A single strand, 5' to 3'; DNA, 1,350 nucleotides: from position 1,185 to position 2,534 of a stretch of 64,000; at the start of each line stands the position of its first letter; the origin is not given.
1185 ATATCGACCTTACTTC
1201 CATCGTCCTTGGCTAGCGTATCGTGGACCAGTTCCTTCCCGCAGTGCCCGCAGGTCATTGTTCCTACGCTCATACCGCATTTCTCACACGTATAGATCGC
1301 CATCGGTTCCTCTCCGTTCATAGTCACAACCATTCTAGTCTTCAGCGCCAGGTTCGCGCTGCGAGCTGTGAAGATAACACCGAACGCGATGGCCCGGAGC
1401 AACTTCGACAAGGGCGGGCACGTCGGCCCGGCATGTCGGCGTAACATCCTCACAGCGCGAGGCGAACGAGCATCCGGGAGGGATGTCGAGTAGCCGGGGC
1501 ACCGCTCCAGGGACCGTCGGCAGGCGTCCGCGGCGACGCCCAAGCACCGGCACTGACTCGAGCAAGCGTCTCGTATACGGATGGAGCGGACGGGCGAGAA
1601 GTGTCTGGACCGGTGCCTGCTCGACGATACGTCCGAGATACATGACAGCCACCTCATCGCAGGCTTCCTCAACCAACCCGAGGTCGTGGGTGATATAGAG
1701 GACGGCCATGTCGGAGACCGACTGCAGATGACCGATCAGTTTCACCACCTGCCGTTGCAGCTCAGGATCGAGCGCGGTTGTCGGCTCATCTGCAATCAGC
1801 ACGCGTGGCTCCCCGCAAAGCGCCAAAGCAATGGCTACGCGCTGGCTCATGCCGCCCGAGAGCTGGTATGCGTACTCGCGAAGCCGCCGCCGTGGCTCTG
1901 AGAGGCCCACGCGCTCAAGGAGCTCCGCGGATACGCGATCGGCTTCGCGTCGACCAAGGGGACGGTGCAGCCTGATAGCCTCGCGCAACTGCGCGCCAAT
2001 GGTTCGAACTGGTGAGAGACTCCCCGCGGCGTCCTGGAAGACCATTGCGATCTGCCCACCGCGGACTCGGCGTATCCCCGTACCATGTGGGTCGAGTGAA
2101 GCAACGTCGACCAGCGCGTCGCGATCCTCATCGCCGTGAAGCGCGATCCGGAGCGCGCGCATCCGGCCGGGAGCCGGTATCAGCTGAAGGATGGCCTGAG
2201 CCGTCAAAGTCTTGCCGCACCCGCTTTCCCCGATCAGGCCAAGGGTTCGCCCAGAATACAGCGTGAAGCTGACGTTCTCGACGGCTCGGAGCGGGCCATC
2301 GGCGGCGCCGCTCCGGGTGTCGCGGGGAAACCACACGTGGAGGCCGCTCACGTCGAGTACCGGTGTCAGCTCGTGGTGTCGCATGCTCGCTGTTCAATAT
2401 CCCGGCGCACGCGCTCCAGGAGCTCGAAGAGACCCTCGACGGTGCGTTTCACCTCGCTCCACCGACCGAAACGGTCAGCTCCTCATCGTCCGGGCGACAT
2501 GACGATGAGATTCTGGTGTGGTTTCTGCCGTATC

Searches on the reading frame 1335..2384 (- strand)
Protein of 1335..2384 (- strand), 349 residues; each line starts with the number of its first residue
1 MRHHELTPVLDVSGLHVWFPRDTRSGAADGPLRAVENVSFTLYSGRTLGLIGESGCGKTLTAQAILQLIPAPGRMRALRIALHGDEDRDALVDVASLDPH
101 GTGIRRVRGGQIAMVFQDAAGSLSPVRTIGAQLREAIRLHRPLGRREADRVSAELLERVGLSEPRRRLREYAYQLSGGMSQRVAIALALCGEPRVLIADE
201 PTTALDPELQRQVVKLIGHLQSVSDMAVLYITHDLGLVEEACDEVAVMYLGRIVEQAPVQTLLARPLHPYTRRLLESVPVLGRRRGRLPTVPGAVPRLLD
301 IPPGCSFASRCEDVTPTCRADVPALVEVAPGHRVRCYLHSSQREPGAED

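Call 70: search_protein_families(library=pfam, proteins=[window:1335-2384:-], max_evalue=0.001)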
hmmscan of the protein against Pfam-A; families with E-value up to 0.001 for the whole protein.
window:1335-2384:- (349 aa): 3 families
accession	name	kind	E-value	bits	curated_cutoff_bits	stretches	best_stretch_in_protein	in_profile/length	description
PF00005.33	ABC_tran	-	1.8e-25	90.6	25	1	36-203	2-137/137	ABC transporter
PF08352.17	oligo_HPY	-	3.3e-19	69.5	27.1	1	254-318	1-65/65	Oligopeptide/dipeptide transporter, C-terminal region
PF13304.12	AAA_21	-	1.2e-07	32.5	27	1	158-239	221-304/304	AAA domain, putative AbiEii toxin, Type IV TA system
